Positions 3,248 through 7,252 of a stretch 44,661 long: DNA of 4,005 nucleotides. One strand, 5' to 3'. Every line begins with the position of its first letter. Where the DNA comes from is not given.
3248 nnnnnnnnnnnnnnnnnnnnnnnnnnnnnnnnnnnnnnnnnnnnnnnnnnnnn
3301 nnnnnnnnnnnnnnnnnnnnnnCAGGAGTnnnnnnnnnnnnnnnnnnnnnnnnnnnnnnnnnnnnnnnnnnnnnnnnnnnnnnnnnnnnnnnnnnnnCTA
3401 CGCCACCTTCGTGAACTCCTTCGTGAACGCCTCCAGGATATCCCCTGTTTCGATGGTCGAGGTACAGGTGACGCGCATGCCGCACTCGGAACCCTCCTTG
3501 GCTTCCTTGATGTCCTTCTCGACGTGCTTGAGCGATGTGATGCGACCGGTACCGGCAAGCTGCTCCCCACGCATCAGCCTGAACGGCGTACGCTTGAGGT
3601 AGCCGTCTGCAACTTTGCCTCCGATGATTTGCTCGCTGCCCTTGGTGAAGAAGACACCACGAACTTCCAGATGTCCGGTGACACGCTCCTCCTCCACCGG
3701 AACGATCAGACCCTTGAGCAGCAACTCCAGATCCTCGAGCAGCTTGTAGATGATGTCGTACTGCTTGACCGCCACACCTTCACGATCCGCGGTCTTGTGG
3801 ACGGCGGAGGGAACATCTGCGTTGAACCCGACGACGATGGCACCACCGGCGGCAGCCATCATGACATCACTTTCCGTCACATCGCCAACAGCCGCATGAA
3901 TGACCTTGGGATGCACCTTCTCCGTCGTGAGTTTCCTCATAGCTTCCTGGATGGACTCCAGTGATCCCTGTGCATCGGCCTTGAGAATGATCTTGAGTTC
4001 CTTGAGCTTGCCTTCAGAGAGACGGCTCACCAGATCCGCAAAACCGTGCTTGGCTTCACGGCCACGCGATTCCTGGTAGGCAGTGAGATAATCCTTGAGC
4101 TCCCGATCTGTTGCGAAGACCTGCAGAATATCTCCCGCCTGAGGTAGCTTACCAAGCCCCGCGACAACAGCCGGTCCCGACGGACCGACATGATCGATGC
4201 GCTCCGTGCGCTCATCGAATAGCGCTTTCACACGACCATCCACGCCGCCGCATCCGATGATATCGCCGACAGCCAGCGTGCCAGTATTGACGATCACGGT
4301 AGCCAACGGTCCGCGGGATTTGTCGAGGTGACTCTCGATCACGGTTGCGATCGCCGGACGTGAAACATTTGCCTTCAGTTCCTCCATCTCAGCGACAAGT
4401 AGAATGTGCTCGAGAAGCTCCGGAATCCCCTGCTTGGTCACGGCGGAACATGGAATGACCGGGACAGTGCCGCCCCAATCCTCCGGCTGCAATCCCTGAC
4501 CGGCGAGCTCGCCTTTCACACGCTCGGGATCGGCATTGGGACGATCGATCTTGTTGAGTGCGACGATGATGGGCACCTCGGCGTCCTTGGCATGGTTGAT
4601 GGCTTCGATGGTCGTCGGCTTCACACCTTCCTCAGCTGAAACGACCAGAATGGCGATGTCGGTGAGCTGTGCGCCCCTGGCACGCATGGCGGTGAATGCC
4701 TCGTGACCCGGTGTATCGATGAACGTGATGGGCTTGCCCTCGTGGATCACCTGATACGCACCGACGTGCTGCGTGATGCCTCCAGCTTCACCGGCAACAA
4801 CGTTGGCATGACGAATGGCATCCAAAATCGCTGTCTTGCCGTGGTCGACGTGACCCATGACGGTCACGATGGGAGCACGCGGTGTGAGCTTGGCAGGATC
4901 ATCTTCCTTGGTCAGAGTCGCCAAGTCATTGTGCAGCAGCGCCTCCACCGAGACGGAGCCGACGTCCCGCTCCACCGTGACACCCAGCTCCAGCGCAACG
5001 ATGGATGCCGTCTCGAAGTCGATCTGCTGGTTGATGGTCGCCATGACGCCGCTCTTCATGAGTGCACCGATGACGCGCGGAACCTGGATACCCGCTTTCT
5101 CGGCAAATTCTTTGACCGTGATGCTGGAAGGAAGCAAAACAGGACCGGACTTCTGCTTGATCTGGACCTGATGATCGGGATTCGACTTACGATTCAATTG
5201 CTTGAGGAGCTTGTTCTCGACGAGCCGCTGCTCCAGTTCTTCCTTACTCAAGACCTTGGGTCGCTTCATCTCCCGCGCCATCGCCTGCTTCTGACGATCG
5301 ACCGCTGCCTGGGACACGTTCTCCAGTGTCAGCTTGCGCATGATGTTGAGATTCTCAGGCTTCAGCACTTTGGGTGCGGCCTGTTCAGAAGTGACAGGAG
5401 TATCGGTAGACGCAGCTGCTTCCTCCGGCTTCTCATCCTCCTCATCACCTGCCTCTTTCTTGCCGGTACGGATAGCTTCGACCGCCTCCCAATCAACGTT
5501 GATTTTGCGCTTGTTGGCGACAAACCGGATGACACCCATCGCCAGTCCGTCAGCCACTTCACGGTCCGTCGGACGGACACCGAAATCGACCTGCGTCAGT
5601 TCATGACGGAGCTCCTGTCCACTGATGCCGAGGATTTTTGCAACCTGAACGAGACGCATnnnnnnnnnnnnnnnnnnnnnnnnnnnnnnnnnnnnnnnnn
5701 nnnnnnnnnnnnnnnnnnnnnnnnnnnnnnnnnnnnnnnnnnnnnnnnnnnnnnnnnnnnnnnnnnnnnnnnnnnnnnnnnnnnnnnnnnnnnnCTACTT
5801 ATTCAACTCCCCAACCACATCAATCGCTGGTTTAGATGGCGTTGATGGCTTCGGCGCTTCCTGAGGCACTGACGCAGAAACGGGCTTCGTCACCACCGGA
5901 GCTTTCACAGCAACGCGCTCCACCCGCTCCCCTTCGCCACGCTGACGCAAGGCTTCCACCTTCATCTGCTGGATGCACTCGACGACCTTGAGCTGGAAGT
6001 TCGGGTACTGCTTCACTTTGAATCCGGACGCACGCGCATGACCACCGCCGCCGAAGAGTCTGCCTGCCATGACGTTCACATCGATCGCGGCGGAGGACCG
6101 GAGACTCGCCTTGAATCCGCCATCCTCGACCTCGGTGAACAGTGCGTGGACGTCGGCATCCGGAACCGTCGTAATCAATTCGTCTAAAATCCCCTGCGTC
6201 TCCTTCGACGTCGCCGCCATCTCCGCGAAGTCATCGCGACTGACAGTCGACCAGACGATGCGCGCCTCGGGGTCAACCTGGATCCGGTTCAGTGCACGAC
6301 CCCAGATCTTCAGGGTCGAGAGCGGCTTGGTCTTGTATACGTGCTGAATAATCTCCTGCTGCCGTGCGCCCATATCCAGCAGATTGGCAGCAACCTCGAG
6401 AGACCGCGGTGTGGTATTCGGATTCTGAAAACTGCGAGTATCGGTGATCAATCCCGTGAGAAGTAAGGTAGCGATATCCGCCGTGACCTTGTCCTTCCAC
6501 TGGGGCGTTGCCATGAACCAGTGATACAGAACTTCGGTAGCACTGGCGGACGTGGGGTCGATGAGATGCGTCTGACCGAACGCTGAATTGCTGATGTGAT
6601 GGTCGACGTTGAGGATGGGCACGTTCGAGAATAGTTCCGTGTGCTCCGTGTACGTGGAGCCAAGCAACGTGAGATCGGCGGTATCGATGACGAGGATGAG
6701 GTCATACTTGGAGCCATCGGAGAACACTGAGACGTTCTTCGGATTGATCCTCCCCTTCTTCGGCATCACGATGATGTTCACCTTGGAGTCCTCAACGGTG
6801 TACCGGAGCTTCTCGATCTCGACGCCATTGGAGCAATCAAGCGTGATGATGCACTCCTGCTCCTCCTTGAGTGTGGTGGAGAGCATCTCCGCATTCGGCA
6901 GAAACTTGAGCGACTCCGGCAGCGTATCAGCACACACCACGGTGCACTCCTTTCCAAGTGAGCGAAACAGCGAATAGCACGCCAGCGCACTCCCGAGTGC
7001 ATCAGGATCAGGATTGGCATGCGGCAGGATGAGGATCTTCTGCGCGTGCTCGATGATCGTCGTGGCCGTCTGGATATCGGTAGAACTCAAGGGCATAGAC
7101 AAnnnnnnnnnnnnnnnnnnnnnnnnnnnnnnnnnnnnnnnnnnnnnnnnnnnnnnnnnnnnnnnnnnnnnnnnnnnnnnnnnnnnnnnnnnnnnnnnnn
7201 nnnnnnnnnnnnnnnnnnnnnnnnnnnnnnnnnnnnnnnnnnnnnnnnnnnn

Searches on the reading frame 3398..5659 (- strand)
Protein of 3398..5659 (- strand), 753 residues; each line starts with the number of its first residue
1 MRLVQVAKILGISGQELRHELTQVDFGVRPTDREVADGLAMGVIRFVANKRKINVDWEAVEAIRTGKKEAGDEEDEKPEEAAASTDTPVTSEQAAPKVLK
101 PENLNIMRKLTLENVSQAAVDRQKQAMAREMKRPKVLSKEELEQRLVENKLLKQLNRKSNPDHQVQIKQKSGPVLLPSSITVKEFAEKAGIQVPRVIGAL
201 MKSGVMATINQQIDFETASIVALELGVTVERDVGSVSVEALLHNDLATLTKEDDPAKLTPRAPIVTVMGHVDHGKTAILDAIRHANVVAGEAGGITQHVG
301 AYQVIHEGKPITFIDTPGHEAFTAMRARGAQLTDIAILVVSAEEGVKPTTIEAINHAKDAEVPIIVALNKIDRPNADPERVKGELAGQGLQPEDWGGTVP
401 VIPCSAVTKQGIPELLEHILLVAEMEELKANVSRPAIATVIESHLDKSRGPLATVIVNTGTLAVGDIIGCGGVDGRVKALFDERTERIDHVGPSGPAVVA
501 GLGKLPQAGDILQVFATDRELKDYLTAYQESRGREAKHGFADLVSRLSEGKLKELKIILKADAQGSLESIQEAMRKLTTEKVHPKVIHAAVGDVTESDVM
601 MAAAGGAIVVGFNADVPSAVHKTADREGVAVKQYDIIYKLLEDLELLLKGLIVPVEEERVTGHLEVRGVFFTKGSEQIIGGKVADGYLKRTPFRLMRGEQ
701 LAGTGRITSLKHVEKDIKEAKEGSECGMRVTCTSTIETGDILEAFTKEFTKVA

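Call 60: search_protein_families(library=pfam, proteins=[window:3398-5659:-], max_evalue=0.00001)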
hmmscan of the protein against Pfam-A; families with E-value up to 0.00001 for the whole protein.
window:3398-5659:- (753 aa): 6 families
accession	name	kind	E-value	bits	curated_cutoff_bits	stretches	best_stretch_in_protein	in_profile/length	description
PF00009.33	GTP_EFTU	-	4.8e-38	131.1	26.5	1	263-421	4-184/188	Elongation factor Tu GTP binding domain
PF11987.13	IF-2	-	1.6e-35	122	27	1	532-645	4-117/117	Translation-initiation factor 2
PF22042.2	EF-G_D2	-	1.4e-19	70.4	27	1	435-514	1-83/84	Elongation factor G domain 2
PF04760.21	IF2_N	-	2.1e-15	56.6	25.3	1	177-227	1-52/53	Translation initiation factor IF-2, N-terminal region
PF01926.29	MMR_HSR1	-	5.7e-11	43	21.9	1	265-370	2-113/113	50S ribosome-binding GTPase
PF02421.24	FeoB_N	-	7.2e-06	26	27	0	265-419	3-156/156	Ferrous iron transport protein B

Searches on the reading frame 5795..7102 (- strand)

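Call 60: search_protein_families(library=pfam, proteins=[window:5795-7102:-], max_evalue=0.00001)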
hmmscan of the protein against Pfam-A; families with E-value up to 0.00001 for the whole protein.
window:5795-7102:- (435 aa): 2 families
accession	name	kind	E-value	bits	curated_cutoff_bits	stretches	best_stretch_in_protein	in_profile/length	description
PF01368.27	DHH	-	4.5e-15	56.5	28.1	1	22-217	1-124/125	DHH family, N-terminal domain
PF02272.25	DHHA1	-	5.7e-08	33.6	25.9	1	297-370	13-90/102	DHHA1 domain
